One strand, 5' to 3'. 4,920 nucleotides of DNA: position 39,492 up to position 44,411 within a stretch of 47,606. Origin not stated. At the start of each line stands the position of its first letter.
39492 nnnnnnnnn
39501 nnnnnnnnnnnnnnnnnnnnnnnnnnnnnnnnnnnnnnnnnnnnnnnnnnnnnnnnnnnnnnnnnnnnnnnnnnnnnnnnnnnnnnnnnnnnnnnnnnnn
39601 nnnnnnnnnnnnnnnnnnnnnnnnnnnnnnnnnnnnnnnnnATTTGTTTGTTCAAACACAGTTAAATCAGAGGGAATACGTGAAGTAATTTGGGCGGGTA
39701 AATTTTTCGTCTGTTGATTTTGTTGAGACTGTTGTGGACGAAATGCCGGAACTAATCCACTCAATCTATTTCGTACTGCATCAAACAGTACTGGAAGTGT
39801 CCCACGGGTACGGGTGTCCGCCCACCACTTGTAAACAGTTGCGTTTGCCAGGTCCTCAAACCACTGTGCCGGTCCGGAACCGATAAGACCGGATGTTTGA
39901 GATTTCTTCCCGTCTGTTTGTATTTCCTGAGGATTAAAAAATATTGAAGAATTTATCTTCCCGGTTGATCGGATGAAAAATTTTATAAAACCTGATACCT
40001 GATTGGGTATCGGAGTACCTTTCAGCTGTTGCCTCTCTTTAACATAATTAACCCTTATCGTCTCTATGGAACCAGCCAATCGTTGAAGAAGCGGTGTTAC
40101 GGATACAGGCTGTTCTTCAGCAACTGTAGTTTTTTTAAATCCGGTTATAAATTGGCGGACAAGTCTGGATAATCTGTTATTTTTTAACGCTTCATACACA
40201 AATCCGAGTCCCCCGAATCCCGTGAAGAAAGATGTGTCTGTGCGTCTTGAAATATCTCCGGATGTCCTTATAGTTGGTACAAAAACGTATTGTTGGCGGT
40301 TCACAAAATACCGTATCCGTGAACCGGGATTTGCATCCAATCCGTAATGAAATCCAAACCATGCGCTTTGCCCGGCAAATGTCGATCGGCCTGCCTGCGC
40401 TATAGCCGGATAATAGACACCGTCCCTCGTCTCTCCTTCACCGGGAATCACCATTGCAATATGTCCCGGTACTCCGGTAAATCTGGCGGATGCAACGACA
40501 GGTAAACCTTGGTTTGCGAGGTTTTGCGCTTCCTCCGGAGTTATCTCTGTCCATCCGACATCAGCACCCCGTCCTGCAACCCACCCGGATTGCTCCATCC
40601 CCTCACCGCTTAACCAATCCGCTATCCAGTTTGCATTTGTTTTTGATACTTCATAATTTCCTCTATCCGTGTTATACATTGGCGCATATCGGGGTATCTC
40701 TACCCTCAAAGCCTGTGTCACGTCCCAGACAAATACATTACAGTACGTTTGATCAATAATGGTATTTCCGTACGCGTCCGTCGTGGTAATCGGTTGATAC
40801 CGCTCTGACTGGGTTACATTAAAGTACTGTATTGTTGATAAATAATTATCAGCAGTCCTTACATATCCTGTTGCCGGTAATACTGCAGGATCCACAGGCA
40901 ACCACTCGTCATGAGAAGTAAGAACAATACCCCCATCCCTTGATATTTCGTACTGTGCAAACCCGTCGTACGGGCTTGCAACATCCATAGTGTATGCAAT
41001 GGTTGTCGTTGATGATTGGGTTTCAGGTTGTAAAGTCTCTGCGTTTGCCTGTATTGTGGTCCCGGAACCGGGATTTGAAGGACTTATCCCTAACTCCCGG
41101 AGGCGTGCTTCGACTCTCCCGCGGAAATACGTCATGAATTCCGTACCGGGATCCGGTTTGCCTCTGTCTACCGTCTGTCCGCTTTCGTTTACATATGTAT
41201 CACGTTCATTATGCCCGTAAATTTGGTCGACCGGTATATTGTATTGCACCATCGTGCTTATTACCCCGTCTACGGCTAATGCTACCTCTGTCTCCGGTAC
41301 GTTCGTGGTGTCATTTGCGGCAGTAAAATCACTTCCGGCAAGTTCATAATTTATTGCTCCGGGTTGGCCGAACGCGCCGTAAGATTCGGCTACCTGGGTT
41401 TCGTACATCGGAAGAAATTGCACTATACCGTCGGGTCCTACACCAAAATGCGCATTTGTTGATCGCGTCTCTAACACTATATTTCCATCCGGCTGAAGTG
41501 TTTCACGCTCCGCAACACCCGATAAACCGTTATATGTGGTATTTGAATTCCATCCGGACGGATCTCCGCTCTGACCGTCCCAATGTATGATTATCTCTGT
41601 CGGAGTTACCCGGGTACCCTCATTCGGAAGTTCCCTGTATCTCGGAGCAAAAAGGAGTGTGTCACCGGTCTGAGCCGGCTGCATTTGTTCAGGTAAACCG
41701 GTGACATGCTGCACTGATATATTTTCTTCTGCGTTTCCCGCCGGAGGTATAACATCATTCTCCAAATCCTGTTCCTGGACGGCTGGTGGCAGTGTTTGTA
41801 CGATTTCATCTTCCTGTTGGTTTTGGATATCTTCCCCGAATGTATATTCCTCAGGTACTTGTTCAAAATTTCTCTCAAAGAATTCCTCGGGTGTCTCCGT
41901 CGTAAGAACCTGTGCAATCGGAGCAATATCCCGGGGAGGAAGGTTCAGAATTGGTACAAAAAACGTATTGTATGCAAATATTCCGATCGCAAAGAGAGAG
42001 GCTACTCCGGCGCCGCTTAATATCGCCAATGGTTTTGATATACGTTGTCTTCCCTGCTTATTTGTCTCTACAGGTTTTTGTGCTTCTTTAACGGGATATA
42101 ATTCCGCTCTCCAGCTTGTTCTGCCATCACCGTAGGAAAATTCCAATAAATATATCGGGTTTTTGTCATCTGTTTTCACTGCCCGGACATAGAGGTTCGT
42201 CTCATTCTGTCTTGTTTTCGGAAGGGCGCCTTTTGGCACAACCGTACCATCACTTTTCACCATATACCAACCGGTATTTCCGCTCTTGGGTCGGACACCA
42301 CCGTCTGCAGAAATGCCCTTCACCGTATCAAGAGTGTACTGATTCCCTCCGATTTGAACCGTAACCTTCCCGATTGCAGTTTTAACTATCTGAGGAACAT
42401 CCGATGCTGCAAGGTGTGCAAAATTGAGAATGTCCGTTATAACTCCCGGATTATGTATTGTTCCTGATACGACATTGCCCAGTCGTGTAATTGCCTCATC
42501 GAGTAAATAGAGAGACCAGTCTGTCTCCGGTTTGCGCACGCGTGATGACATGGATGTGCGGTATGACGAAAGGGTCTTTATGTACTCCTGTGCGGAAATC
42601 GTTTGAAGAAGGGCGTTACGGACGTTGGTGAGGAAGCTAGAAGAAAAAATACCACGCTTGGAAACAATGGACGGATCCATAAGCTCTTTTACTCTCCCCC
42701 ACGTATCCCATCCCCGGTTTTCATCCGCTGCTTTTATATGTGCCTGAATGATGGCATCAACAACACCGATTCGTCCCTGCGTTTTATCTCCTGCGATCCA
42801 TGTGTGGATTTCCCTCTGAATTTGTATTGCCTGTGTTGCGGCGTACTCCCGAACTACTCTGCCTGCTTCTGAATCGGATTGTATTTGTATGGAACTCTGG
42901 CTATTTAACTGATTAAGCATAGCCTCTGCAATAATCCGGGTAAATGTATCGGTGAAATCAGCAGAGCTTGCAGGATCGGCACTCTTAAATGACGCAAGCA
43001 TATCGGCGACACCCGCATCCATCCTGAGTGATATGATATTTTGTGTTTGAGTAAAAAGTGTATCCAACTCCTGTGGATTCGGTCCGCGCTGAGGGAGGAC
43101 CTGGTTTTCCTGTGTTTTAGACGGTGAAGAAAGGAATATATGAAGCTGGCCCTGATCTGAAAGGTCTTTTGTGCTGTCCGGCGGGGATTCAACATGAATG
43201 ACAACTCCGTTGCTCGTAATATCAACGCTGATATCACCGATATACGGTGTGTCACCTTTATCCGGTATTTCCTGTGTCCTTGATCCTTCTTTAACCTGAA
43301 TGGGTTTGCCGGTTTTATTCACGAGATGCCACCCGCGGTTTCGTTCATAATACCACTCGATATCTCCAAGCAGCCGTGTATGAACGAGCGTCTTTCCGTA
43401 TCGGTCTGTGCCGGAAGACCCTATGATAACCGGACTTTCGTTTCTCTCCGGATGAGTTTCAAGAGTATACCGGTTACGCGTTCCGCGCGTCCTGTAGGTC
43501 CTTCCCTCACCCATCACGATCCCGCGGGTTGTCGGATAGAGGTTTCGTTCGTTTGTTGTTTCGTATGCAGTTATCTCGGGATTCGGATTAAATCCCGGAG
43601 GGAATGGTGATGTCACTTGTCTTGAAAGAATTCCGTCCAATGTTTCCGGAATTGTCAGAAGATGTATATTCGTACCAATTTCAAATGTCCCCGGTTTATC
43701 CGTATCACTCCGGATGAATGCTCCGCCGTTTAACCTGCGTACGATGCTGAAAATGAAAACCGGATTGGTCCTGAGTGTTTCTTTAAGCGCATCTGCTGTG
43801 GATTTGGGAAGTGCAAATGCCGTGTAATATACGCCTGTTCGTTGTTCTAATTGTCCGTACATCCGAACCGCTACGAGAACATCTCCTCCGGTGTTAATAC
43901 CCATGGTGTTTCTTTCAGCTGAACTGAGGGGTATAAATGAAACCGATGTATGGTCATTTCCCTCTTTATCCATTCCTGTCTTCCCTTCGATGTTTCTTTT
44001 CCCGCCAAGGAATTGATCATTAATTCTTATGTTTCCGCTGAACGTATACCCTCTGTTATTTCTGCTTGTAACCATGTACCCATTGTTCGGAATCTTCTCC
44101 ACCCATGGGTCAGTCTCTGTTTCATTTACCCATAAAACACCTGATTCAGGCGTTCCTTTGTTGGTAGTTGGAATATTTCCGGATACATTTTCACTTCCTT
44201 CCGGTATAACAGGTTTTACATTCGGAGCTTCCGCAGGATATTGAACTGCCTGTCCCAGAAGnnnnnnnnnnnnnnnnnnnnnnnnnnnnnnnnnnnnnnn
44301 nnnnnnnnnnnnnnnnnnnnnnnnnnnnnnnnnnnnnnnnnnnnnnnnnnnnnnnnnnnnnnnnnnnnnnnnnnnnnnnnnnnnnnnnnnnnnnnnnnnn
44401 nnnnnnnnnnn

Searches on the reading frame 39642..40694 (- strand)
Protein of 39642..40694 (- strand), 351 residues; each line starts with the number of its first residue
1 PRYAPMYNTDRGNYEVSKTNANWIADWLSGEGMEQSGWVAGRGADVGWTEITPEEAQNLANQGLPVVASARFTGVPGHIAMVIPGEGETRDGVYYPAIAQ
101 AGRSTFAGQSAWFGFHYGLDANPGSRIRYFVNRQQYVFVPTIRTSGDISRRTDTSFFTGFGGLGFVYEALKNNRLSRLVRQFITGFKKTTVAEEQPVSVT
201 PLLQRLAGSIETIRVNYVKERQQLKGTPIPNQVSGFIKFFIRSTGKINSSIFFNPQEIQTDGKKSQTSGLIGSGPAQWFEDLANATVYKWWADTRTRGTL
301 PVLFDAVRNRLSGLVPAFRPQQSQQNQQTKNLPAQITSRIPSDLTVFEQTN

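Call 9: search_protein_families(library=pfam, proteins=[window:39642-40694:-], max_evalue=1)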
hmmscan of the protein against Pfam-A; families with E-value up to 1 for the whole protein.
window:39642-40694:- (351 aa): 1 family
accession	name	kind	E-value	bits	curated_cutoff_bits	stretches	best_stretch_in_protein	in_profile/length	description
PF25627.1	Polyoma_VP2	-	0.046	13.3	30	1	171-274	183-287/356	Polyomaviruses capsid protein VP2 family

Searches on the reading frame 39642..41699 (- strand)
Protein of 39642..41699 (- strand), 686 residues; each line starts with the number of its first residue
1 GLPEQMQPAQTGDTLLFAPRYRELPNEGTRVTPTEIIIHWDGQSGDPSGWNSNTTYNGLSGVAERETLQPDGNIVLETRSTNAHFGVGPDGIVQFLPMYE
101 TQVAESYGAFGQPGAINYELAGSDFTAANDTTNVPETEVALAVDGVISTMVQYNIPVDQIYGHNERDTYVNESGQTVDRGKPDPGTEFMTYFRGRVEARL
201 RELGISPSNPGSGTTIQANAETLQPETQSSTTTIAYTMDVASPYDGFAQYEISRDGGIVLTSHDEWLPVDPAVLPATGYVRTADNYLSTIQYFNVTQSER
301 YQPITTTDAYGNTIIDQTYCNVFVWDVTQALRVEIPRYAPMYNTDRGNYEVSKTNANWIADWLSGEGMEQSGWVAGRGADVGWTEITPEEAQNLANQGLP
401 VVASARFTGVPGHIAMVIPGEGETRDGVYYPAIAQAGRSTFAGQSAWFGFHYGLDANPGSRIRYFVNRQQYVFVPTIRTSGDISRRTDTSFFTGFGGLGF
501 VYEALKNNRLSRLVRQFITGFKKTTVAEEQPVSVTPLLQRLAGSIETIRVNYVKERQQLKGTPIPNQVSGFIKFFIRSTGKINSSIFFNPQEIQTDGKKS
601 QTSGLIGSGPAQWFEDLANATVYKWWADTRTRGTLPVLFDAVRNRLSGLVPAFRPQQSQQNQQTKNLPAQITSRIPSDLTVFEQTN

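Call 24: search_solved_structures(query=window:39642-41699:-, max_evalue=1, show_alignments=3)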
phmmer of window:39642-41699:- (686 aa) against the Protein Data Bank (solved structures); distinct sequences matched with E-value up to 1: 1.
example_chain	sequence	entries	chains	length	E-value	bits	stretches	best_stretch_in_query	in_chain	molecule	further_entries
8cez_A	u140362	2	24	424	0.95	10.8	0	364-415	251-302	Portal protein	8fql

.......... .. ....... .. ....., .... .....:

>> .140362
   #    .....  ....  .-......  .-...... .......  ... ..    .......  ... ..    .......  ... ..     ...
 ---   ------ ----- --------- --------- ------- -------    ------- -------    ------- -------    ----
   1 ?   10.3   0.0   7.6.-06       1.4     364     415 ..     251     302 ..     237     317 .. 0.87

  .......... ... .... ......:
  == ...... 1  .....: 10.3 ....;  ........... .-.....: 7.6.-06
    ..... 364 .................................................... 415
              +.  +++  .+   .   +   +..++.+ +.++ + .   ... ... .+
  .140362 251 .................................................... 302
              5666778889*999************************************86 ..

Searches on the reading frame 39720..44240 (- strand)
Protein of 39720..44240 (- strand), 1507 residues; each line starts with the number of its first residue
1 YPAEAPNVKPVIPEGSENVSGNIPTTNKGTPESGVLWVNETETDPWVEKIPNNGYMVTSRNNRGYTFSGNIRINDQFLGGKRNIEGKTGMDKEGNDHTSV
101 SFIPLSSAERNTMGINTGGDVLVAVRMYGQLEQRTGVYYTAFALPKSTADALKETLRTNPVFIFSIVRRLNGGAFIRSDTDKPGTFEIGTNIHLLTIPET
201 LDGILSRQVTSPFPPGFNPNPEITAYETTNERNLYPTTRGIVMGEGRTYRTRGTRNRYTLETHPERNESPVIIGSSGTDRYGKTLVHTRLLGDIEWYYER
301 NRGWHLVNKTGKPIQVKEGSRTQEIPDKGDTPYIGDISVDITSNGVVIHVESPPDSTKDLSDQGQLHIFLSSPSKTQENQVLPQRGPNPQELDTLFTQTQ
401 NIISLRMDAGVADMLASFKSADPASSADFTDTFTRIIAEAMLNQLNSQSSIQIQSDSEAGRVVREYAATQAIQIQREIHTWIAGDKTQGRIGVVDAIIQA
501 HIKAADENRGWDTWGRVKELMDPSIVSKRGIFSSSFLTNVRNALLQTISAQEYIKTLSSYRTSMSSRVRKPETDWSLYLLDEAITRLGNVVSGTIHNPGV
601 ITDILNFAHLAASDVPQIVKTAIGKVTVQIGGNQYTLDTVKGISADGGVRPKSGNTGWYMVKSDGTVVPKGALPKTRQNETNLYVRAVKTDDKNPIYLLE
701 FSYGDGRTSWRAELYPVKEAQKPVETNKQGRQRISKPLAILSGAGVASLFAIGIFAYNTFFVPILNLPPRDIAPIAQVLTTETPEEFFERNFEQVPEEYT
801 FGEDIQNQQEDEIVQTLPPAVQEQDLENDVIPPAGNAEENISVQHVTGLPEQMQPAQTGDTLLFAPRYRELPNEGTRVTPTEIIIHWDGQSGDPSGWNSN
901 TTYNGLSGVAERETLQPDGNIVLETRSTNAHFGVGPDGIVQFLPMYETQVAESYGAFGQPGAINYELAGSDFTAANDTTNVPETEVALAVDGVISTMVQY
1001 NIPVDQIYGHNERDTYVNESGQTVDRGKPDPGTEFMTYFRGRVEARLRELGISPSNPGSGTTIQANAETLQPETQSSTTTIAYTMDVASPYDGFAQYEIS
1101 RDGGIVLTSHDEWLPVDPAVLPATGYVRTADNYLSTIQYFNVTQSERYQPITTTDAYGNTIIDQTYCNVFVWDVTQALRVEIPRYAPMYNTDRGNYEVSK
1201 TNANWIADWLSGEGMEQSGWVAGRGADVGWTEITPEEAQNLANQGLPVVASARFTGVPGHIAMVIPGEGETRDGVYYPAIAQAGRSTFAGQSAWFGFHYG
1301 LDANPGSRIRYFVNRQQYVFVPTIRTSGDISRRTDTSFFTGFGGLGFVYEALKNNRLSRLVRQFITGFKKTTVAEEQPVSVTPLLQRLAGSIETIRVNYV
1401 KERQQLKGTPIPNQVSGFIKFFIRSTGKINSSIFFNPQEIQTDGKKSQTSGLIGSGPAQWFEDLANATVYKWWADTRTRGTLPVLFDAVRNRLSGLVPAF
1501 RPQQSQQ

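Call 68: find_related_loci(query=window:39720-44240:-, collection=viral_contigs, flank=10000)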
Query window:39720-44240:- (1507 aa) in viral_contigs; peptide patterns used: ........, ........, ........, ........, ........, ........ (x = any residue, [..] = any of these).
9 stretches matched a pattern, but none encodes a relative of the query by tblastn (E <= 1e-3).

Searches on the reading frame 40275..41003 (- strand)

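Call 32: search_protein_families(library=pfam, proteins=[window:40275-41003:-], max_evalue=10)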
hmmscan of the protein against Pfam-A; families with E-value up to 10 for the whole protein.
seq(243 aa): 1 family
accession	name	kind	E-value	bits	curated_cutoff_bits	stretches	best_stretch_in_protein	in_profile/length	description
PF08987.15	DUF1892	-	0.27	11.9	27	1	7-29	66-88/109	Protein of unknown function (DUF1892)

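Call 82: search_protein_families(library=phrogs, proteins=[window:40275-41003:-], max_evalue=0.01)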
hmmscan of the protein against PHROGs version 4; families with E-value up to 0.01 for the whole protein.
seq(243 aa): 0 families

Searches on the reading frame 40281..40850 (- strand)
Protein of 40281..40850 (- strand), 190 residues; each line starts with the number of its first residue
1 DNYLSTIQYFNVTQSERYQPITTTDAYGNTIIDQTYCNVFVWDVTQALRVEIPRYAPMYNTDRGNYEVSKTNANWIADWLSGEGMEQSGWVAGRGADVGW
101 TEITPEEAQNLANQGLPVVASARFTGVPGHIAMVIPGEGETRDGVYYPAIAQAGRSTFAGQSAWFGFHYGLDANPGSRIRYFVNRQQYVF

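Call 54: search_solved_structures(query=A1, max_evalue=10, show_alignments=2)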
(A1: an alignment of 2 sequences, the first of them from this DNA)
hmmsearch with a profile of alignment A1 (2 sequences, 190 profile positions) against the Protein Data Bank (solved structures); distinct sequences matched with E-value up to 10: 8.
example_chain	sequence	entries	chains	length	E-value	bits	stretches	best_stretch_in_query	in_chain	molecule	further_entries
4eqa_A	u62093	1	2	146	0.31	14.1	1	95-138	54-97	Putative uncharacterized protein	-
4f4m_A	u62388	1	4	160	0.38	13.8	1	94-138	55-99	papain peptidoglycan amidase effector Tse1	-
7tvh_A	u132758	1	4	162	0.4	13.7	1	95-139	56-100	Peptidoglycan amidase Tse1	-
4eob_A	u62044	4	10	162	0.42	13.6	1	94-138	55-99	type VI amidase effector Tse1 | Putative uncharacterized protein | toxic effector Tse1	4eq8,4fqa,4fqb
4fgd_A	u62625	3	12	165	0.44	13.6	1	95-138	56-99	Tse1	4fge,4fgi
3vpi_A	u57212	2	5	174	0.49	13.5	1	95-138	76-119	type VI secretion exported 1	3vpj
4f0v_A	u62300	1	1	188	0.55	13.3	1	95-138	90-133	Putative uncharacterized protein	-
1lfw_A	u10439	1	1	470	1.7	11.7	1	120-145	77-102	pepV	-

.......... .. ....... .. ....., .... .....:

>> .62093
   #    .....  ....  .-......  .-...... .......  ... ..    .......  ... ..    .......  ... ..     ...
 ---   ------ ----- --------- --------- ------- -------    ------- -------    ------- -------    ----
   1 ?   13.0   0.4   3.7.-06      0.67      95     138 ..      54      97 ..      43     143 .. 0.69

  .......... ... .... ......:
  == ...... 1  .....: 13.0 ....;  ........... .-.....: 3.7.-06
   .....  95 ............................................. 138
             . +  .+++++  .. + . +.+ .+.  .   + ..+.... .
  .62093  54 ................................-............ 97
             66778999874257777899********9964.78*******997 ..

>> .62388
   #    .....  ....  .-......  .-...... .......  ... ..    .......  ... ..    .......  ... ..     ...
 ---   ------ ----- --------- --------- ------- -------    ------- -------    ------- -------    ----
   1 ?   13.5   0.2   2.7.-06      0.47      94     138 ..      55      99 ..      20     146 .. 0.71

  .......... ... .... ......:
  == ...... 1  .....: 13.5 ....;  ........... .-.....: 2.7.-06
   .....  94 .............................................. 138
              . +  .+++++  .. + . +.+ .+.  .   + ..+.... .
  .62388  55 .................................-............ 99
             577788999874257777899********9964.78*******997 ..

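Call 61: predict_structure(alignment_id=A1)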
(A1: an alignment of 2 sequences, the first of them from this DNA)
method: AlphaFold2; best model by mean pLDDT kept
length: 190 residues; sequences in the alignment: 2
mean_pLDDT: 54.9   pTM: 0.61
mean pLDDT of the five models: 54.9, 51.4, 51.2, 48.4, 41.1
residues with pLDDT >= 90: 1; 70-90: 45; 50-70: 56; < 50: 88
segments of 3 or more residues with pLDDT < 50: 1-27, 29-69, 86-90, 152-163, 188-190
pLDDT, mean of each block of 10 residues (from residue 1): 31 37 47 40 38 35 42 63 55 67 86 74 63 71 74 39 52 67 61
secondary structure, 60 per line:
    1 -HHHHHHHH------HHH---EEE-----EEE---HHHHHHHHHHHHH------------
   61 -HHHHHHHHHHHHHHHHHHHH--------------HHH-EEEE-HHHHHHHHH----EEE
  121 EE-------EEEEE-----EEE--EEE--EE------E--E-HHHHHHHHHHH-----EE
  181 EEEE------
elements in order: H2-9 E22-24 E30-32 H36-48 H62-81 E100-103 H105-113 E118-122 E130-134 E140-142 E145-147 H163-173 E179-184

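Call 64: fold_search(model_id=the predicted structure, library=pdb)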
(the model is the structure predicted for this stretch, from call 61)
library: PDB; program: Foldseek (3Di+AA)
matches with E <= 10: 540; with E <= 0.001: 2
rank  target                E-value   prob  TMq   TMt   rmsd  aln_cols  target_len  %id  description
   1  7tvh_C                6.6e-04  1.00  0.43  0.53   6.3       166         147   26  Hyperlytic variant of Tae1, Type VI secretion amidase effector 1, from Pseudomonas aeruginosa (Cys110Ser) (released 2022-07-06)
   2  7tvh_A                7.5e-04  1.00  0.46  0.57   6.7       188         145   24  Hyperlytic variant of Tae1, Type VI secretion amidase effector 1, from Pseudomonas aeruginosa (Cys110Ser) (released 2022-07-06)
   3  4fge_A                1.2e-03  1.00  0.45  0.55   7.2       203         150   22  Structure of the effector protein Tse1 from Pseudomonas aeruginosa (released 2012-06-20)
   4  4eob_C                1.3e-03  1.00  0.38  0.48   7.7       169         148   23  Structure of the type VI peptidoglycan amidase effector Tse1 from Pseudomonas aeruginosa (released 2012-05-30)
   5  4fge_C                1.4e-03  1.00  0.40  0.49   6.7       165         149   24  Structure of the effector protein Tse1 from Pseudomonas aeruginosa (released 2012-06-20)
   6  3vpi                  2.2e-03  1.00  0.43  0.52   6.7       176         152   24  Crystal structure of type VI effector Tse1 from Pseudomonas aeruginosa (released 2012-06-27)
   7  7tvh_B                2.4e-03  1.00  0.43  0.54   6.8       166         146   24  Hyperlytic variant of Tae1, Type VI secretion amidase effector 1, from Pseudomonas aeruginosa (Cys110Ser) (released 2022-07-06)
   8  4eob_A                2.4e-03  1.00  0.43  0.53   6.3       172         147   24  Structure of the type VI peptidoglycan amidase effector Tse1 from Pseudomonas aeruginosa (released 2012-05-30)
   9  4eq8                  2.4e-03  1.00  0.42  0.49   6.7       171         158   24  Crystal structure of PA1844 from Pseudomonas aeruginosa PAO1 (released 2012-09-12)
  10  4eob_B                2.4e-03  1.00  0.43  0.54   7.7       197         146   23  Structure of the type VI peptidoglycan amidase effector Tse1 from Pseudomonas aeruginosa (released 2012-05-30)
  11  4fgd_C                2.9e-03  1.00  0.41  0.51   7.5       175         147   25  Structure of the effector protein Tse1 from Pseudomonas aeruginosa, selenomethionine variant (released 2012-06-20)
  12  4fqa                  4.3e-03  1.00  0.41  0.49   6.9       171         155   23  Crystal structure of toxic effector Tse1 (released 2013-06-26)
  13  4eqa_A                4.3e-03  0.97  0.35  0.44   8.0       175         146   22  Crystal structure of PA1844 in complex with PA1845 from Pseudomonas aeruginosa PAO1 (released 2012-09-12)
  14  4fgi_G                5.2e-03  0.99  0.41  0.51   7.0       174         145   25  Structure of the effector - immunity system Tse1 / Tsi1 from Pseudomonas aeruginosa (released 2012-06-20)
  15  4fgi_E                6.3e-03  0.99  0.44  0.55   6.9       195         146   24  Structure of the effector - immunity system Tse1 / Tsi1 from Pseudomonas aeruginosa (released 2012-06-20)
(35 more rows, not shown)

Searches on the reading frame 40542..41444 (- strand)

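Call 9: search_protein_families(library=pfam, proteins=[window:40542-41444:-], max_evalue=1)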
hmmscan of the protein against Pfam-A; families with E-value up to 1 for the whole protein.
window:40542-41444:- (301 aa): 2 families
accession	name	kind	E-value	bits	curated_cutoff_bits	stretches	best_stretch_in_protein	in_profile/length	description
PF14620.12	YPEB_PepSY1-2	-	0.14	12.7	31.7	1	136-214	61-140/195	YpeB sporulation, PepSY1 and PepSY2 domains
PF08987.15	DUF1892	-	0.29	11.8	27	1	154-176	66-88/109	Protein of unknown function (DUF1892)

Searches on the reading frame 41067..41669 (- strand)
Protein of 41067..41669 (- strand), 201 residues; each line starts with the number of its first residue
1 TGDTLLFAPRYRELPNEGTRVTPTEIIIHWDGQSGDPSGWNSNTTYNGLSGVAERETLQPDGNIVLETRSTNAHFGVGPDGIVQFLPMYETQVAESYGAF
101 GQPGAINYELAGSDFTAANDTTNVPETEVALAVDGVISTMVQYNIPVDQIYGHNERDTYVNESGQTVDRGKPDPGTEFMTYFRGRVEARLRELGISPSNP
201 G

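Call 32: search_protein_families(library=pfam, proteins=[window:41067-41669:-], max_evalue=10)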
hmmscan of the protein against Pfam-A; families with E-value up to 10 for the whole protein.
seq(201 aa): 1 family
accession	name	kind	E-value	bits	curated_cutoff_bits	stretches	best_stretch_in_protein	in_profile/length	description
PF01510.30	Amidase_2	-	3.3e-07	31.1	26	1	23-175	5-130/131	N-acetylmuramoyl-L-alanine amidase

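Call 82: search_protein_families(library=phrogs, proteins=[window:41067-41669:-], max_evalue=0.01)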
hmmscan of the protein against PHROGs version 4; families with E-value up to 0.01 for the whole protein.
seq(201 aa): 2 families
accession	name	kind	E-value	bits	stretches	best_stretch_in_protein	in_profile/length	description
phrog_833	-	lysis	1.5e-05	25.8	1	21-159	28-146/294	endolysin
phrog_1493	-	lysis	0.00098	19.4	1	22-155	33-144/394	endolysin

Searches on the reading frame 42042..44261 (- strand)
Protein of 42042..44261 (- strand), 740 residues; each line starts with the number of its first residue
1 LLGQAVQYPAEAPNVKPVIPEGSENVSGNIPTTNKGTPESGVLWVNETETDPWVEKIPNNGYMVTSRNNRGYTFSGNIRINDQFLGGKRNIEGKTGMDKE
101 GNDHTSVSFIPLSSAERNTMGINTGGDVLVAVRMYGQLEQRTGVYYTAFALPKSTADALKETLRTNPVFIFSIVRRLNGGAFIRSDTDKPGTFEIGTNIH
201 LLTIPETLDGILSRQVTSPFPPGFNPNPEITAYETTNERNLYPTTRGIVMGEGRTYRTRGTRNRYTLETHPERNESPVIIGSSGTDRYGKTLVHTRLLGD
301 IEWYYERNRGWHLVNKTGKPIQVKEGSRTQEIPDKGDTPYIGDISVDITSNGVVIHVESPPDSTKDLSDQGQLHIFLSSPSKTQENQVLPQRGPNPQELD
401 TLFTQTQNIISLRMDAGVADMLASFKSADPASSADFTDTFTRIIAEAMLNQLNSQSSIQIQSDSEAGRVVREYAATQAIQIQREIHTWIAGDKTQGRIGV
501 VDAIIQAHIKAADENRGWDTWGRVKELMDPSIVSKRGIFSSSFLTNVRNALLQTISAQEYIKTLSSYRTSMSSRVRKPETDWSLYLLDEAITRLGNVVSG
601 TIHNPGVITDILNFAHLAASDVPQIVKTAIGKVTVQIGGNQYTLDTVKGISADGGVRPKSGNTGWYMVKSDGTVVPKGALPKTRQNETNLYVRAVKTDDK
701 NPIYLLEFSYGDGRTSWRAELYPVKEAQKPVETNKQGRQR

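Call 75: search_solved_structures(query=window:42042-44261:-, max_evalue=5)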
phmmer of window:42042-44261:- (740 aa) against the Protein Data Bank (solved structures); distinct sequences matched with E-value up to 5: 0.

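Call 82: search_protein_families(library=phrogs, proteins=[window:42042-44261:-], max_evalue=0.01)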
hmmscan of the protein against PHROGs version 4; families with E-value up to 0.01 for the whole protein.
window:42042-44261:- (740 aa): 0 families
